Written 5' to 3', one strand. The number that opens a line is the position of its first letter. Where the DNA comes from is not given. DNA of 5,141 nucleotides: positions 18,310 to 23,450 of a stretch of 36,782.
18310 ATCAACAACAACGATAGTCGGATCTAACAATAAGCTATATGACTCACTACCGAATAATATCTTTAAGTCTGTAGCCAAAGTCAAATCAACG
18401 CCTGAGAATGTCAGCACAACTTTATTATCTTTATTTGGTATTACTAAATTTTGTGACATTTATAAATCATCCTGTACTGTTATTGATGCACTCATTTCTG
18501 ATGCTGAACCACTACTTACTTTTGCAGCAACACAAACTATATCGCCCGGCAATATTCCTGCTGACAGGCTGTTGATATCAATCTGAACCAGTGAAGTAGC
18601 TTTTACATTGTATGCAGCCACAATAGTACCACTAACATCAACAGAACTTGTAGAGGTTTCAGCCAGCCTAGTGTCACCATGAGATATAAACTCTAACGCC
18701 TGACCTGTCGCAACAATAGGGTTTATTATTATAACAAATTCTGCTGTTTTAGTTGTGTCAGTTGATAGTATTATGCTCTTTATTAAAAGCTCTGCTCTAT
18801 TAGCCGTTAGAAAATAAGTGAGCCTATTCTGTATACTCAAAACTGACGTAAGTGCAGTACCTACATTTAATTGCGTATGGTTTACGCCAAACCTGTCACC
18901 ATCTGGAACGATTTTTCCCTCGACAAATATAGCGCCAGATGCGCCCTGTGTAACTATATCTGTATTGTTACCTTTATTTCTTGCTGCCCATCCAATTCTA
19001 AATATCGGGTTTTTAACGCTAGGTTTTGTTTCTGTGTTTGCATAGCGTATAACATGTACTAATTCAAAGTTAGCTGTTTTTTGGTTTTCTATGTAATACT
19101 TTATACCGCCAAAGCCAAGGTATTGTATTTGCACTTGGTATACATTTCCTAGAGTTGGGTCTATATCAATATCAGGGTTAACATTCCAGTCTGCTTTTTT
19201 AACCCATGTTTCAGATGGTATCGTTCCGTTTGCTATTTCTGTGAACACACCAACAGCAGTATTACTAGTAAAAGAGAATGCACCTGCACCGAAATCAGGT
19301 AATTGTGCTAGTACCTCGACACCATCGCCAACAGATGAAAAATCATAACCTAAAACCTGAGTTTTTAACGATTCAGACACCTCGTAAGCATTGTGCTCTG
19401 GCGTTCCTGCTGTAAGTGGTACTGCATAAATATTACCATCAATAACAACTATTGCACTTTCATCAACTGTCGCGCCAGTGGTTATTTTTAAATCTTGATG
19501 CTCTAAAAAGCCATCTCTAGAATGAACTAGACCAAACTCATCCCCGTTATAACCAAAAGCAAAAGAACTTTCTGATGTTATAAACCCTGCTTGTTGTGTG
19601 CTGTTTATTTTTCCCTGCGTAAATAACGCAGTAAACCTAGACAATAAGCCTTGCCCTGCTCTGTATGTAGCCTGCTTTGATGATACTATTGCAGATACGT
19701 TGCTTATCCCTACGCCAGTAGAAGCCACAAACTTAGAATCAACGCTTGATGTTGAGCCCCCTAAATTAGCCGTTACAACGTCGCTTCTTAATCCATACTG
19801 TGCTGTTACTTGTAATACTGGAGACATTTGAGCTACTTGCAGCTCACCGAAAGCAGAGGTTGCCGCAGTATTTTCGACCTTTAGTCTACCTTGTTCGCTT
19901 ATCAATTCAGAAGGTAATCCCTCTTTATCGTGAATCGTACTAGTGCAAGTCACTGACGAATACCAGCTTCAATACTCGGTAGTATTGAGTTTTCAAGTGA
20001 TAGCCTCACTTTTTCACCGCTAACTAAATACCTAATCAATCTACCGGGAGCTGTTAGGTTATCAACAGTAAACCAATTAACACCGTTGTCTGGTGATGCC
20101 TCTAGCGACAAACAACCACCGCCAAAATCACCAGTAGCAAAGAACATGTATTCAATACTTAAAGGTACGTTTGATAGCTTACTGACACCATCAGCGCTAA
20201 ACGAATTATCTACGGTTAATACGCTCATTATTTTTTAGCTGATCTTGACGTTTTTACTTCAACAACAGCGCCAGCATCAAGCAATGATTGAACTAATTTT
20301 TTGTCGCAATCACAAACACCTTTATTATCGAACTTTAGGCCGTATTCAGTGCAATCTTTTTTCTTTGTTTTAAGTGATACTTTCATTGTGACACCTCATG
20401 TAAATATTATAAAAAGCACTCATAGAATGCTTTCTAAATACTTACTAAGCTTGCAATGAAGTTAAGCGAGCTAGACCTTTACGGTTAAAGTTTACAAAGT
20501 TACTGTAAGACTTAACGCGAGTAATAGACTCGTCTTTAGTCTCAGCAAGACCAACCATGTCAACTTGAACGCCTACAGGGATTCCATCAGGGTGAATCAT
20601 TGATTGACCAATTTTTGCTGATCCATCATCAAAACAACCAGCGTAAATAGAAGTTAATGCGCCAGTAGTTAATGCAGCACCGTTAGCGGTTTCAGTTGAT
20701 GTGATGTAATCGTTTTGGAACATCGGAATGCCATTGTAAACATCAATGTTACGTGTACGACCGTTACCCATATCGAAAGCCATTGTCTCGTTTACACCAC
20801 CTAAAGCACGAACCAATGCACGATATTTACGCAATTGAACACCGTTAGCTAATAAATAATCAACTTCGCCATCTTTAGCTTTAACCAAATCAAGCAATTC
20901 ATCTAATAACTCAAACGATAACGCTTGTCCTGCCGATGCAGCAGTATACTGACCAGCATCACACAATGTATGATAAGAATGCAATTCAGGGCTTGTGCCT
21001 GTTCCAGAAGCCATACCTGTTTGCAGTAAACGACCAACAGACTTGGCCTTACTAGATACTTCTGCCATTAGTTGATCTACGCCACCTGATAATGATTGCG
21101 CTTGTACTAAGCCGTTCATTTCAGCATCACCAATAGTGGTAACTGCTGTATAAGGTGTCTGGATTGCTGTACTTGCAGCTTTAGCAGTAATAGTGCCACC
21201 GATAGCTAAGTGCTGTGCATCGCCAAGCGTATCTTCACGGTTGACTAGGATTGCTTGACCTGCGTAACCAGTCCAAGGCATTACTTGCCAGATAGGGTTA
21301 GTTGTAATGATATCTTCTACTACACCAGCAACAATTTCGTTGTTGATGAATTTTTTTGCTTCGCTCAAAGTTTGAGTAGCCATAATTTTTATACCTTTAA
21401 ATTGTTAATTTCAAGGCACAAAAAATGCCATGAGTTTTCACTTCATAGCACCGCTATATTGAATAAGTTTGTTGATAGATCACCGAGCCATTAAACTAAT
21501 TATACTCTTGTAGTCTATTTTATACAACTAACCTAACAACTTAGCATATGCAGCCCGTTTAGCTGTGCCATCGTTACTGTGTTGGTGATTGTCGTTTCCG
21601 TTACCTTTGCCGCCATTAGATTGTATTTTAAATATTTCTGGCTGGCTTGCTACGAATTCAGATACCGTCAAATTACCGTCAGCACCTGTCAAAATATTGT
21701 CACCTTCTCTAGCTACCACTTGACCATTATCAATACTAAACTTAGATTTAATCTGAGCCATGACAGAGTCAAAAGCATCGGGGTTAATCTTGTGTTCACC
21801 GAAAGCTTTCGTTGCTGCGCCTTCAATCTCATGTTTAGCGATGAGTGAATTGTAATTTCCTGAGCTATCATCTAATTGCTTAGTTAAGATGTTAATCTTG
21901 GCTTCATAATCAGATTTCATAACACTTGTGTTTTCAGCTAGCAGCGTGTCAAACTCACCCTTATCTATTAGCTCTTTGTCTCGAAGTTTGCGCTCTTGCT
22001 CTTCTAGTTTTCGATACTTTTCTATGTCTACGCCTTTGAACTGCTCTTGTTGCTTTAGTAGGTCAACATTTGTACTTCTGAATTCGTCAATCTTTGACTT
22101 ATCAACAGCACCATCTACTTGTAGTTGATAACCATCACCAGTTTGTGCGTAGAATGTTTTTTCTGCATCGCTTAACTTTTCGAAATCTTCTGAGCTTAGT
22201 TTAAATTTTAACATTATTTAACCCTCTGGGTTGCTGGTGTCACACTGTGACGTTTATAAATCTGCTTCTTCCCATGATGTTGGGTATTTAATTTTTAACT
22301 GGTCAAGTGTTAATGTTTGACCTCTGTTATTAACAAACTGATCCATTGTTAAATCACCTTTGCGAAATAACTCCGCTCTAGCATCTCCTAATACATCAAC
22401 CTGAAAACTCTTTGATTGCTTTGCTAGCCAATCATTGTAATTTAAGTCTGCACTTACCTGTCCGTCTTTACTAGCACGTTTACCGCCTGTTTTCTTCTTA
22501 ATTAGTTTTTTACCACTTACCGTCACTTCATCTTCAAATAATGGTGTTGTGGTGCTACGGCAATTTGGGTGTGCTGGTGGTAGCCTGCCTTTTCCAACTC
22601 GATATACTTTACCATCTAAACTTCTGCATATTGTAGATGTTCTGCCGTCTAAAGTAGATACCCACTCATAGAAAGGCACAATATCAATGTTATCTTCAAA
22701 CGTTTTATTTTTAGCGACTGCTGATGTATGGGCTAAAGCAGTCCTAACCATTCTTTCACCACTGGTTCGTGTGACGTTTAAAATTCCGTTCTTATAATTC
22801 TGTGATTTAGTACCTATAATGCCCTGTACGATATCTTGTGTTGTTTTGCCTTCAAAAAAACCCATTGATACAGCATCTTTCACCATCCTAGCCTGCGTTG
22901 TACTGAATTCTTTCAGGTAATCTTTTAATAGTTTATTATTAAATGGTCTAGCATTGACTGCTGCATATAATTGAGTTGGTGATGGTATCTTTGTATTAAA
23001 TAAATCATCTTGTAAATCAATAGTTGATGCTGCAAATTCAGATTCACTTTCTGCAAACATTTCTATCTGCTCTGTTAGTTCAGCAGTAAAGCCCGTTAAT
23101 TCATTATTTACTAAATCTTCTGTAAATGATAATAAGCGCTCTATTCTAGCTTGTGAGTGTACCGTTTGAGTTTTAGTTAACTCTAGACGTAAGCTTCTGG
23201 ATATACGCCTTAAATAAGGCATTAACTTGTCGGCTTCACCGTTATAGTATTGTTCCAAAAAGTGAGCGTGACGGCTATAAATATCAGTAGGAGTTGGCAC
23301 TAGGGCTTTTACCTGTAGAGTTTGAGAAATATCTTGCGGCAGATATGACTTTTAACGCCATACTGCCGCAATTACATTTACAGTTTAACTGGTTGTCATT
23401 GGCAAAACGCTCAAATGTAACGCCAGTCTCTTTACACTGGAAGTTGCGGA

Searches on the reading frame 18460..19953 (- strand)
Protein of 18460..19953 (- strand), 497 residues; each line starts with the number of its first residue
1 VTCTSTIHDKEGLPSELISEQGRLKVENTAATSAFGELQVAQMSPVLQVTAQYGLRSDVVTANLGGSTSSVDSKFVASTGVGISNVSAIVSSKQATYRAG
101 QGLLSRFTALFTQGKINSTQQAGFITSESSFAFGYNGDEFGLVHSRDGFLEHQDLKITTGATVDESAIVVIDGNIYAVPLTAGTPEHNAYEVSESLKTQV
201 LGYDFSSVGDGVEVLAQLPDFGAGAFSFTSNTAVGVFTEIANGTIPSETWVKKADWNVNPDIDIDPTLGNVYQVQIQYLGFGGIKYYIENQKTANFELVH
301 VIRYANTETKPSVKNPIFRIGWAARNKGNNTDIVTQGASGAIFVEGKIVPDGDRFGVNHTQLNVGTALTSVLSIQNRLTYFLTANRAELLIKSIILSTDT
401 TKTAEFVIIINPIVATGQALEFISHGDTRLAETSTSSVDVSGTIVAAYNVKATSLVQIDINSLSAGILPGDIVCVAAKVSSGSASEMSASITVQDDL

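Call 65: search_protein_families(library=phrogs, proteins=[window:18460-19953:-], max_evalue=0.0001)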
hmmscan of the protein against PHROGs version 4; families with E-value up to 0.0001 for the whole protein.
window:18460-19953:- (497 aa): 1 family
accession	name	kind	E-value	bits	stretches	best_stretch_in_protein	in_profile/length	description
phrog_1645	-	head and packaging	5.9e-12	46.1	1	22-410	41-348/440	virion structural protein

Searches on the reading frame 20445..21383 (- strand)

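Call 65: search_protein_families(library=phrogs, proteins=[window:20445-21383:-], max_evalue=0.0001)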
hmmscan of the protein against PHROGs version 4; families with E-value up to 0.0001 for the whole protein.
window:20445-21383:- (312 aa): 2 families
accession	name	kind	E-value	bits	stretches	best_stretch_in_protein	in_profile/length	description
phrog_212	-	head and packaging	4.3e-40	139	1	2-308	4-291/301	major head protein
phrog_31318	-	unknown function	2.5e-16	60.7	1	156-310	2-144/147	-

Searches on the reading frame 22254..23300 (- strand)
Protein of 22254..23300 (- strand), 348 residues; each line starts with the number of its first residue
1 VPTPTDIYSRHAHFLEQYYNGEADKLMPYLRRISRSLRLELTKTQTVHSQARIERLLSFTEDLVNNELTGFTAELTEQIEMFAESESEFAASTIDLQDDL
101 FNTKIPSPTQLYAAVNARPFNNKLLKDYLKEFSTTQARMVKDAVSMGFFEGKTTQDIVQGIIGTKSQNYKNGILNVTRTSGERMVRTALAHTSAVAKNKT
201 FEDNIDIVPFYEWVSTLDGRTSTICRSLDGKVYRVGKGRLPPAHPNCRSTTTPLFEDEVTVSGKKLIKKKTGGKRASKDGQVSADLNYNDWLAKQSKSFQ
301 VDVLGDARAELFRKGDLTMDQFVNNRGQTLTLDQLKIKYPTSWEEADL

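Call 65: search_protein_families(library=phrogs, proteins=[window:22254-23300:-], max_evalue=0.0001)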
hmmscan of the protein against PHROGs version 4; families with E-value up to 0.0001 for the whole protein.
window:22254-23300:- (348 aa): 17 families
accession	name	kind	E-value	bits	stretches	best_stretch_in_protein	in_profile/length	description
phrog_241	-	head and packaging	1e-115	389.3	1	6-347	19-364/679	head morphogenesis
phrog_21789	-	head and packaging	8.8e-56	190.3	2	10-266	15-271/1195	virion structural protein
phrog_6577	-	unknown function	4.6e-39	135.5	1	71-344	46-320/1066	-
phrog_7625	-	head and packaging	1.9e-27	97.3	1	64-335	55-322/504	head morphogenesis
phrog_115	-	head and packaging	1.6e-26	94.6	1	174-308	235-364/665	minor head protein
phrog_2841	-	head and packaging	2.4e-26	93.9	1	137-295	196-343/525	minor head protein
phrog_595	-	head and packaging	1.7e-25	91.3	1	40-300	88-335/513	head maturation protease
phrog_4728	-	head and packaging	4.6e-25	89.4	1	42-326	88-372/591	head morphogenesis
phrog_14819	-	unknown function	2.3e-15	57.5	1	274-336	17-79/91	-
phrog_19443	-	head and packaging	3.1e-13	50.1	1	48-297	83-330/579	minor head protein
phrog_3517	-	head and packaging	3.9e-09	37.3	1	177-262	231-336/371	head morphogenesis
phrog_1657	-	head and packaging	9.7e-08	32.7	1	32-293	43-331/337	head morphogenesis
phrog_21033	-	unknown function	1.2e-05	26.1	1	199-295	5-95/265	-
phrog_324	-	head and packaging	1.6e-05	25.1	1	211-323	266-398/624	head morphogenesis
phrog_19480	-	head and packaging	1.7e-05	24.3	1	43-253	536-735/737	head morphogenesis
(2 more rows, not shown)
